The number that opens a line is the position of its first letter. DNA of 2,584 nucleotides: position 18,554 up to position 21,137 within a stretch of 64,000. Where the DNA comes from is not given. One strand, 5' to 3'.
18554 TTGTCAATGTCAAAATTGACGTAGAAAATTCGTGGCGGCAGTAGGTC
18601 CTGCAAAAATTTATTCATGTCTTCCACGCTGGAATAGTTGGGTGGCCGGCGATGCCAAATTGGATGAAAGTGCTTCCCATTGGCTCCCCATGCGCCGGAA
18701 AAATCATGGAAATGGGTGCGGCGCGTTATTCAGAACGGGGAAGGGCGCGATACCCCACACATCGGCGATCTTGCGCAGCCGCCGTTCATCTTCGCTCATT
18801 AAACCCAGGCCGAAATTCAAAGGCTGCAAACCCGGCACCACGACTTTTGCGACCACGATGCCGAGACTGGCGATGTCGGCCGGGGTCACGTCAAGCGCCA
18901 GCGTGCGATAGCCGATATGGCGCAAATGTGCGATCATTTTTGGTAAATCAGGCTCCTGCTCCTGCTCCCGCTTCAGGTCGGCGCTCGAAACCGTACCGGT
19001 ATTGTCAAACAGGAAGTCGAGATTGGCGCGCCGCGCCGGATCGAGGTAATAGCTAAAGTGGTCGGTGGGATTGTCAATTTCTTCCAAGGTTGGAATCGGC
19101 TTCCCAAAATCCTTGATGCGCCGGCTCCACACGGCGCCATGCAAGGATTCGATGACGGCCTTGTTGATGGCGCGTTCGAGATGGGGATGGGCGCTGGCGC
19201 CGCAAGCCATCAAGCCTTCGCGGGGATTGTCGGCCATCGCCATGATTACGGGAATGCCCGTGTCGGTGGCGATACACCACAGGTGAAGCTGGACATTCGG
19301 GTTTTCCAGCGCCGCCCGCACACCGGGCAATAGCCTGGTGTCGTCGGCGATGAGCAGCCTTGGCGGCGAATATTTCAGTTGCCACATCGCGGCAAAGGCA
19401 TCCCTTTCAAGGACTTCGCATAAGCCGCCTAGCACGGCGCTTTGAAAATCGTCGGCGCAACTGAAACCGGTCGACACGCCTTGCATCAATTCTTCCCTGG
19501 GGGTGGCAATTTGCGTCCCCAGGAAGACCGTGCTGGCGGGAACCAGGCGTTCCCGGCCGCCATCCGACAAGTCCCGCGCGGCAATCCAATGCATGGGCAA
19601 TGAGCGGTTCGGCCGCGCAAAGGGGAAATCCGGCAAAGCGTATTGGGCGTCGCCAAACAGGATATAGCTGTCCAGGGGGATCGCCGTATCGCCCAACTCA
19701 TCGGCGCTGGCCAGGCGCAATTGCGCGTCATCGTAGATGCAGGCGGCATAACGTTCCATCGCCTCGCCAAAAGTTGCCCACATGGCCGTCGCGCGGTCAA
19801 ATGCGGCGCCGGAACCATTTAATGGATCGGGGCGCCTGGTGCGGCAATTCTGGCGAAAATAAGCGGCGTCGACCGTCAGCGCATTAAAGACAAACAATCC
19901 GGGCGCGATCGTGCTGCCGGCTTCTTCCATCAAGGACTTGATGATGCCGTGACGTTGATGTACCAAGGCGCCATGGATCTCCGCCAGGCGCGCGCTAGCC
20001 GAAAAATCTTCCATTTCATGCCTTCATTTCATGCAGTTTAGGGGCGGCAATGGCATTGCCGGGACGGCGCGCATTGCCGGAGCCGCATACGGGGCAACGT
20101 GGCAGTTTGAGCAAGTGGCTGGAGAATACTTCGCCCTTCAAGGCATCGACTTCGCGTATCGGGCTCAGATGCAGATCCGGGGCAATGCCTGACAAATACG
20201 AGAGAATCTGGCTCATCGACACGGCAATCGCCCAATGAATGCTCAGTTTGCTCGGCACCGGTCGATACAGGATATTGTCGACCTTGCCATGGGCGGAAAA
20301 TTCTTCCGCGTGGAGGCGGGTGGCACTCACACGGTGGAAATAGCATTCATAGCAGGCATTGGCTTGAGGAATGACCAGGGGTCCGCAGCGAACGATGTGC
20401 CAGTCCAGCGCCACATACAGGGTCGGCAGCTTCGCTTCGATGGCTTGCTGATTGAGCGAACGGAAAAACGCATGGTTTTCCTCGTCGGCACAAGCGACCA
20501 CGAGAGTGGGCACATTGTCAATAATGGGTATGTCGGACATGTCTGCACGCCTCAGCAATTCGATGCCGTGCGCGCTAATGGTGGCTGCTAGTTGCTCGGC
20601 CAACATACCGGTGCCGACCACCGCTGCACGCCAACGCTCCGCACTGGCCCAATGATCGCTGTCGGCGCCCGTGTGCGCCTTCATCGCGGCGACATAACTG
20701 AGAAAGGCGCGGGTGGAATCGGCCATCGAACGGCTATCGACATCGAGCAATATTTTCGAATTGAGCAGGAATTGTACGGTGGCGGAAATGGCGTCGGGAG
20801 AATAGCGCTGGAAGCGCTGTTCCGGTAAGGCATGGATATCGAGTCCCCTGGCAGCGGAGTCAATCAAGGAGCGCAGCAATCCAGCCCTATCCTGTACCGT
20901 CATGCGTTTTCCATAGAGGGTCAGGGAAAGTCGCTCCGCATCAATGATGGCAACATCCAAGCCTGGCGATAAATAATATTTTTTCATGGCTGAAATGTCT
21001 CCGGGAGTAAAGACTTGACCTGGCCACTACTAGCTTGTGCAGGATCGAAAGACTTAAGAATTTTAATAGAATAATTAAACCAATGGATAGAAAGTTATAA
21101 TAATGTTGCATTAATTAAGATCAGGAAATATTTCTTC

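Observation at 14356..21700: Six-gene thiazole/oxazole-type RiPP (TOMM/LAP-like) biosynthetic cluster whose precursor is invisible to the ORF track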

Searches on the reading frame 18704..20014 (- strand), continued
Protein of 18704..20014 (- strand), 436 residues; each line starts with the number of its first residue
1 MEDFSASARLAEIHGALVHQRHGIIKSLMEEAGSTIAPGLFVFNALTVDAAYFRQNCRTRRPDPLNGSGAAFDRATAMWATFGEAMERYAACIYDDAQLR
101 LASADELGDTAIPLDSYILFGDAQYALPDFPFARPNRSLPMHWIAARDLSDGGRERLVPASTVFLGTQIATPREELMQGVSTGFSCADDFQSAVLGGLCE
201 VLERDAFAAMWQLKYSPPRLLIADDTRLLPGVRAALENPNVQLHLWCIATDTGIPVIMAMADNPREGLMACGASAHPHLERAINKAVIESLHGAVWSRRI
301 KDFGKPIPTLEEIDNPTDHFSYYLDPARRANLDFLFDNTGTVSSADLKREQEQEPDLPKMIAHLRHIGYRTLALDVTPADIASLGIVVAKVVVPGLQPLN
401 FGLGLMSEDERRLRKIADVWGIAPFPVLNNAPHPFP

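Call 74: search_protein_families(library=pfam, proteins=[L001:15676-16203:+, L001:16203-16877:+, L001:16874-18106:+, L001:18116-18850:+, L001:18847-20082:+, L001:20087-20674:-], max_evalue=0.01)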
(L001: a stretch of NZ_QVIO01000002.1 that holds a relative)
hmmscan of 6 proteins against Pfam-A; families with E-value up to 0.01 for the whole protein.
L001:15676-16203:+ (175 aa): 1 family
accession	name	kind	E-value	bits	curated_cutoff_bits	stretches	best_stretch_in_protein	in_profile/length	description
PF09912.14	DUF2141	-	1.4e-26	93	24.4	1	64-166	1-108/112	Uncharacterized protein conserved in bacteria (DUF2141)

L001:16203-16877:+ (224 aa): 11 families
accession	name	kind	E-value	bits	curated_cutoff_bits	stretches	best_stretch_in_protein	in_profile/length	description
PF00005.33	ABC_tran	-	8e-36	124.1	25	1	24-172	1-136/137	ABC transporter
PF02463.25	SMC_N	-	9.4e-09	35.4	40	1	137-219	135-213/220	RecF/RecN/SMC N terminal domain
PF13304.12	AAA_21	-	3.3e-08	34.4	27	1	36-64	1-41/304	AAA domain, putative AbiEii toxin, Type IV TA system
PF13555.12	AAA_29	-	4.5e-05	23.6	27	1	25-51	13-39/61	P-loop containing region of AAA domain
PF25199.1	nSTAND_NTPase5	-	0.00039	20.7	34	0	32-51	39-58/145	Novel STAND NTPase 5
PF13191.12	AAA_16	-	0.00044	21.2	32.6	1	30-186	20-155/167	AAA ATPase domain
PF13401.12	AAA_22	-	0.0014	19.4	27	1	33-170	4-92/130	AAA domain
PF03193.22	RsgA_GTPase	-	0.0041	17.4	30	1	25-66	98-138/174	RsgA GTPase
PF13476.12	AAA_23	-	0.0056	17.8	27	0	33-51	18-36/201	AAA domain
PF13558.12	SbcC_Walker_B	-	0.0069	17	27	0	133-187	21-88/90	SbcC/RAD50-like, Walker B motif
PF20703.3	nSTAND1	-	0.0072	16.4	27.1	1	24-58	23-59/379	Novel STAND NTPase 1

L001:16874-18106:+ (410 aa): 2 families
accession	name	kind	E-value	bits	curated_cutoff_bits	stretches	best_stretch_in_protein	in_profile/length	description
PF02687.27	FtsX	-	1.9e-15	57.4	25.5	1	277-403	2-120/120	FtsX-like permease C-terminal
PF12704.14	MacB_PCD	-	1.4e-14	55.3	27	1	25-245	7-206/207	MacB-like periplasmic core domain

L001:18116-18850:+ (244 aa): 1 family
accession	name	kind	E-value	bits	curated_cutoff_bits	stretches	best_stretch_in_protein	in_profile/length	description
PF17131.11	LolA_like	-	7.6e-18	65.3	30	1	75-244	5-184/184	Outer membrane lipoprotein-sorting protein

L001:18847-20082:+ (411 aa): 0 families

L001:20087-20674:- (195 aa): 1 family
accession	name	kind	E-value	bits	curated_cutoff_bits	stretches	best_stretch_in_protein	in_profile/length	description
PF14024.11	DUF4240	-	7.1e-37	126.9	27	1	31-153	1-128/129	Protein of unknown function (DUF4240)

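Call 92: find_encoding_contigs(protein=P0005, flank=9000, max_places=1)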
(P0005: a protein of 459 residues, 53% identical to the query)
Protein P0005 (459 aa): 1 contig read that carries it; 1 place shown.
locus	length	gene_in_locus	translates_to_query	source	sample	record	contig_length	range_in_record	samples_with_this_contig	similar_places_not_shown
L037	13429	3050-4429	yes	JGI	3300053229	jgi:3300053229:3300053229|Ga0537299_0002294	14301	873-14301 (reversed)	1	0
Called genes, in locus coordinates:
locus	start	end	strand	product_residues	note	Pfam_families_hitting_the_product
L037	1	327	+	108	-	?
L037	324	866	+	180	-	PF00583:Acetyltransf_1, PF13673:Acetyltransf_10, PF13508:Acetyltransf_7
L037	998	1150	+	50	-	-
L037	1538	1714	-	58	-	-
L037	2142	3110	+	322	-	-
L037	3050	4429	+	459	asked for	PF02624:YcaO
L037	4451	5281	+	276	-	PF00881:Nitroreductase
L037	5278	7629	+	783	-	PF00005:ABC_tran, PF13304:AAA_21 (faint)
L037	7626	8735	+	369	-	PF12698:ABC2_membrane_3, PF01061:ABC2_membrane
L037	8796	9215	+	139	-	PF09912:DUF2141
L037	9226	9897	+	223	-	PF02463:SMC_N (faint), PF00005:ABC_tran, PF13304:AAA_21 (faint)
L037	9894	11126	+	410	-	PF12704:MacB_PCD, PF02687:FtsX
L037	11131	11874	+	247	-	PF17131:TP_0789-like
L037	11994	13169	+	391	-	-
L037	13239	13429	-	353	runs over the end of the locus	?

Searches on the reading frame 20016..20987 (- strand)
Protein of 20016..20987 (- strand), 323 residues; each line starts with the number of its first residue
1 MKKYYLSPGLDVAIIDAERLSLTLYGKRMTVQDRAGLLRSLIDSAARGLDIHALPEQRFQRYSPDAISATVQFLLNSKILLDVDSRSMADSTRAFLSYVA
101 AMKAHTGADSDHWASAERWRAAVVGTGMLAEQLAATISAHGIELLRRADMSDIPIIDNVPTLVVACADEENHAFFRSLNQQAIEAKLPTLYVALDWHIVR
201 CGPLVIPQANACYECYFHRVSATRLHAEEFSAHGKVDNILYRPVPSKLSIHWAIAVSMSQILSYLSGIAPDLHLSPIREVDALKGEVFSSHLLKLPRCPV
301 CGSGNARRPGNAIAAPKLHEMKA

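Call 3: search_protein_families(library=pfam, proteins=[window:20016-20987:-], max_evalue=0.01)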
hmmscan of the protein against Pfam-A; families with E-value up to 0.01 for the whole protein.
window:20016-20987:- (323 aa): 0 families

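Call 4: search_protein_families(library=ncbifam, proteins=[window:20016-20987:-], max_evalue=0.01)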
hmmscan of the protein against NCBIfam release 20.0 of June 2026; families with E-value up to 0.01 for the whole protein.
window:20016-20987:- (323 aa): 2 families
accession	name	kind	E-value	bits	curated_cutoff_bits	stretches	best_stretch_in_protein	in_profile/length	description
TIGR03882.1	cyclo_dehyd_2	equivalog_domain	1.1e-10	42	36.9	1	188-313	2-127/164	TOMM precursor leader peptide-binding protein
TIGR03603.1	cyclo_dehy_ocin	subfamily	6.6e-10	39.2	187.65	1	163-302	156-296/319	thiazole/oxazole-forming peptide maturase, SagC family component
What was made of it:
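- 20016..20987 (-): C protein: N-terminal RRE (leader-recognition) domain plus an E1/ThiF-like domain with two invariant CxxC pairs. It is the partner of the YcaO. TIGR03882 scores 42 bits against a cut-off of 36.9 (call 4).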

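Call 34: find_homologous_proteins(query=window:20016-20987:-)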
Query window:20016-20987:- (323 aa): 31 proteins with E <= 0.001 among 5627 candidates.
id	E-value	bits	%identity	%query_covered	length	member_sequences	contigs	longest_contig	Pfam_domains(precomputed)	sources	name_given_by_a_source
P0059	7.1e-212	720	100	100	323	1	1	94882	-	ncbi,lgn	ncbi:bacteriocin biosynthesis cyclodehydratase domain-containing protein [Oxalobacteraceae bacterium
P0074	2.6e-92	327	47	99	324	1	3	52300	-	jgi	jgi:bacteriocin biosynthesis cyclodehydratase domain-containing protein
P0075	4.0e-88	314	46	98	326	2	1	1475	-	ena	-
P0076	1.5e-79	286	43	96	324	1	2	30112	-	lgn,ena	-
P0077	1.9e-79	285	43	98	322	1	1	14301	-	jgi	jgi:bacteriocin biosynthesis cyclodehydratase domain-containing protein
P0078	2.6e-74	268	41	98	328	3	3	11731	-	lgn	-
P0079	1.1e-73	266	40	98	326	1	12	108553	-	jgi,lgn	jgi:bacteriocin biosynthesis cyclodehydratase domain-containing protein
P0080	1.6e-73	266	42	94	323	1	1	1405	-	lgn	-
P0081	2.3e-72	262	41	98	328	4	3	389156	-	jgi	jgi:bacteriocin biosynthesis cyclodehydratase domain-containing protein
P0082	6.2e-71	257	39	96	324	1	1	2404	-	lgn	-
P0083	1.4e-70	256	40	95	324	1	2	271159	-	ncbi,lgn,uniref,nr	ncbi:TOMM precursor leader peptide-binding protein [Parachitinimonas caeni]|uniref:TOMM leader pepti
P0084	4.5e-70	254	41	97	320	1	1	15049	-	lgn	-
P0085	9.4e-70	253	37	95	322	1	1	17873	-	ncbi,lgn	ncbi:bacteriocin biosynthesis cyclodehydratase domain-containing protein [Oxalobacteraceae bacterium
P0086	2.1e-68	249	37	96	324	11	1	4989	-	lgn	-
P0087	3.6e-67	245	41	99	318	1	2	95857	-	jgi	jgi:bacteriocin biosynthesis cyclodehydratase domain-containing protein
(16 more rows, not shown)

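Call 39: search_solved_structures(query=A2, max_evalue=1, show_alignments=1)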
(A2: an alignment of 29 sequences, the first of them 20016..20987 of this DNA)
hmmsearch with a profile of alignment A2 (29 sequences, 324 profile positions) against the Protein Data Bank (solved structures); distinct sequences matched with E-value up to 1: 13.
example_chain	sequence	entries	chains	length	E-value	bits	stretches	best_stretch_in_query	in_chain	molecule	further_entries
4bs9_A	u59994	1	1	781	3.6e-12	49.3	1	41-304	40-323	TRUD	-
4v1t_A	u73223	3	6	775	5.5e-10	42.2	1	41-230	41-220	LYND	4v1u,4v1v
6om4_A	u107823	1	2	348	1.4e-07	34.3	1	141-304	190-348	MccB protein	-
3h5a_A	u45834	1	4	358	1.4e-07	34.2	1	142-304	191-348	MccB protein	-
3h5n_A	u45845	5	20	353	2.1e-07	33.7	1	143-304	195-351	MccB protein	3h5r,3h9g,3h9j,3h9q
7u58_A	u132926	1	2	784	8.1e-07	31.7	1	134-229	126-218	MusD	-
4j9u_E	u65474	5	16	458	0.11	14.8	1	108-184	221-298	Potassium uptake protein TrkA | Potassium transporter peripheral membrane component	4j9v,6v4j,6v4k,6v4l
4g65_A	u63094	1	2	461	0.15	14.4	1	108-184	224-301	Trk system potassium uptake protein trkA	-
6eji_A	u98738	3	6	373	0.31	13.4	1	115-169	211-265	WlaC protein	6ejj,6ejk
4f52_A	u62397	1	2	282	0.45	12.9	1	15-92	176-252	Cullin-1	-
4p5o_A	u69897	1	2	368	0.87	11.9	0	15-92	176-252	Cullin-1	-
3rtr_A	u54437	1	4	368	0.92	11.8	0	15-92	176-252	Cullin-1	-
1ldk_B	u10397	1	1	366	0.97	11.8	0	15-92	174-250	CULLIN HOMOLOG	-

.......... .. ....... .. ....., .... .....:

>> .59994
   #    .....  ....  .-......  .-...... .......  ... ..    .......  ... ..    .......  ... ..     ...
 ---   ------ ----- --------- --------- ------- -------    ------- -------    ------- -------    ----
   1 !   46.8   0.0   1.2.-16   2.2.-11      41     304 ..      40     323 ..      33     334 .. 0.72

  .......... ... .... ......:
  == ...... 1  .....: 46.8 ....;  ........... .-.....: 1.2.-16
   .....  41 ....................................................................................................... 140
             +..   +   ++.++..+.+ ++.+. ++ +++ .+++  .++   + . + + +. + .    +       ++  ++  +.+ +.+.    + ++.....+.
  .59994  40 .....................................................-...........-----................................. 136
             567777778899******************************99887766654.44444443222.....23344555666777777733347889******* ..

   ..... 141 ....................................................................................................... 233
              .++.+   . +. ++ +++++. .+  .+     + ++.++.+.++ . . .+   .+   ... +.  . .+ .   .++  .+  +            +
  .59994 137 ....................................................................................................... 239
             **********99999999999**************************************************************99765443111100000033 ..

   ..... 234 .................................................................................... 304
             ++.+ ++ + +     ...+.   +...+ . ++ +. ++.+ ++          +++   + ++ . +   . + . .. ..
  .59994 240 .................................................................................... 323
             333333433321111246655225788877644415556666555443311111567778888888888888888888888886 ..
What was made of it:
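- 20016..20987 (-): PDB profile hits are TruD at 3.6e-12, LynD, MccB and MusD (call 39).
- On TOMM / linear azole-containing peptide (LAP) biosynthetic cluster: The profile hits TruD at 3.6e-12 (call 39).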

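Call 45: predict_structure(alignment_id=A2)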
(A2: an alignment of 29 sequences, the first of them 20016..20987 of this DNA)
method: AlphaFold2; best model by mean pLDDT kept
length: 323 residues; sequences in the alignment: 29
mean_pLDDT: 84.4   pTM: 0.79
mean pLDDT of the five models: 84.4, 83.5, 81.2, 80.6, 79.0
residues with pLDDT >= 90: 163; 70-90: 118; 50-70: 17; < 50: 25
segments of 3 or more residues with pLDDT < 50: 106-111, 305-323
pLDDT, mean of each block of 10 residues (from residue 1): 87 95 90 93 91 75 89 91 76 78 56 71 94 94 87 80 94 93 92 95 91 92 89 88 91 96 85 89 95 86 50 42 41
secondary structure, 60 per line:
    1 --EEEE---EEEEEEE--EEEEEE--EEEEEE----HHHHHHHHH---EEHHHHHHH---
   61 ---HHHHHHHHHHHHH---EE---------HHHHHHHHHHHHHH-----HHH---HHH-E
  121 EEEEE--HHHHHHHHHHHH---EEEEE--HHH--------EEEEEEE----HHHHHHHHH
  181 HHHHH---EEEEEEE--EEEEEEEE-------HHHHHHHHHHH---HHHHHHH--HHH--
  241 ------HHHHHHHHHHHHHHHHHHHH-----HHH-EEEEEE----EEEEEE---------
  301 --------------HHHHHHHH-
elements in order: E3-6 E10-16 E19-24 E27-32 H37-45 H51-57 H64-76 H91-104 E120-125 H128-139 E143-147 E161-167 H172-185 E189-195 E198-205 H213-223 H227-233 H247-266 E276-281 E286-291 H315-322
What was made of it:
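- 20016..20987 (-): The AF2 model has pLDDT 84 (call 45).
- On TOMM / linear azole-containing peptide (LAP) biosynthetic cluster: The model has strands at 3-32 and helices at 37-76, followed by an E1-like domain (call 45).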

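Call 49: fold_search(model_id=the predicted structure, library=pdb)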
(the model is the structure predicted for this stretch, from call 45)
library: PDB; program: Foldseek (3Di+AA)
matches with E <= 10: 1301; with E <= 0.001: 125
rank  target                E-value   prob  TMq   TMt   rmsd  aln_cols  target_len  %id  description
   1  4v1u_B                1.7e-15  1.00  0.66  0.31   5.9       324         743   15  Heterocyclase in complex with substrate and Cofactor (released 2015-01-14)
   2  4v1u_A                1.9e-15  1.00  0.67  0.31   5.0       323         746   15  Heterocyclase in complex with substrate and Cofactor (released 2015-01-14)
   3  4v1t_B                2.0e-15  1.00  0.68  0.32   4.7       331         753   15  Heterocyclase in complex with substrate and Cofactor (released 2015-01-14)
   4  4v1t_A                2.1e-15  1.00  0.64  0.30   6.0       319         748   16  Heterocyclase in complex with substrate and Cofactor (released 2015-01-14)
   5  4bs9                  2.9e-15  1.00  0.61  0.31   6.2       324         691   18  Structure of the heterocyclase TruD (released 2013-11-06)
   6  4v1v_B                5.1e-15  1.00  0.67  0.31   4.9       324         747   15  Heterocyclase in complex with substrate and Cofactor (released 2015-01-14)
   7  4v1v_A                7.8e-15  1.00  0.66  0.31   5.1       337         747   15  Heterocyclase in complex with substrate and Cofactor (released 2015-01-14)
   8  3h9q_A                9.8e-14  1.00  0.51  0.49   7.2       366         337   14  Crystal structure of E. coli MccB + SeMet MccA (released 2009-06-16)
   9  3h5a_B                1.0e-13  1.00  0.50  0.46   7.8       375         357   15  Crystal structure of E. coli MccB (released 2009-06-16)
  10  3h9g_C                1.2e-13  1.00  0.52  0.49   7.1       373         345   14  Crystal structure of E. coli MccB + MccA-N7isoASN (released 2009-06-16)
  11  6om4_B                2.0e-13  1.00  0.54  0.51   7.0       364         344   15  The structure of Microcin C7 biosynthetic enzyme MccB in complex with N-formylated MccA (released 2019-05-22)
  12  3h9q_D                2.0e-13  1.00  0.52  0.51   6.9       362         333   14  Crystal structure of E. coli MccB + SeMet MccA (released 2009-06-16)
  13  3h5a_C                2.1e-13  1.00  0.50  0.46   7.8       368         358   15  Crystal structure of E. coli MccB (released 2009-06-16)
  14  3h9q_C                2.4e-13  1.00  0.51  0.48   7.3       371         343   15  Crystal structure of E. coli MccB + SeMet MccA (released 2009-06-16)
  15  3h5r_D                2.5e-13  1.00  0.52  0.50   7.1       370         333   14  Crystal structure of E. coli MccB + Succinimide (released 2009-06-16)
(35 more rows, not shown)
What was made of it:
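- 20016..20987 (-): Foldseek matches LynD/TruD at about 1e-15, then McbB, MoeB and ThiF (call 49).
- On TOMM / linear azole-containing peptide (LAP) biosynthetic cluster: Foldseek matches LynD/TruD at about 1e-15 with TM 0.61-0.68, and also McbB (call 49).
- The C-protein fold matches the RRE plus E1-like half of LynD/TruD and also McbB (calls 45, 49).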
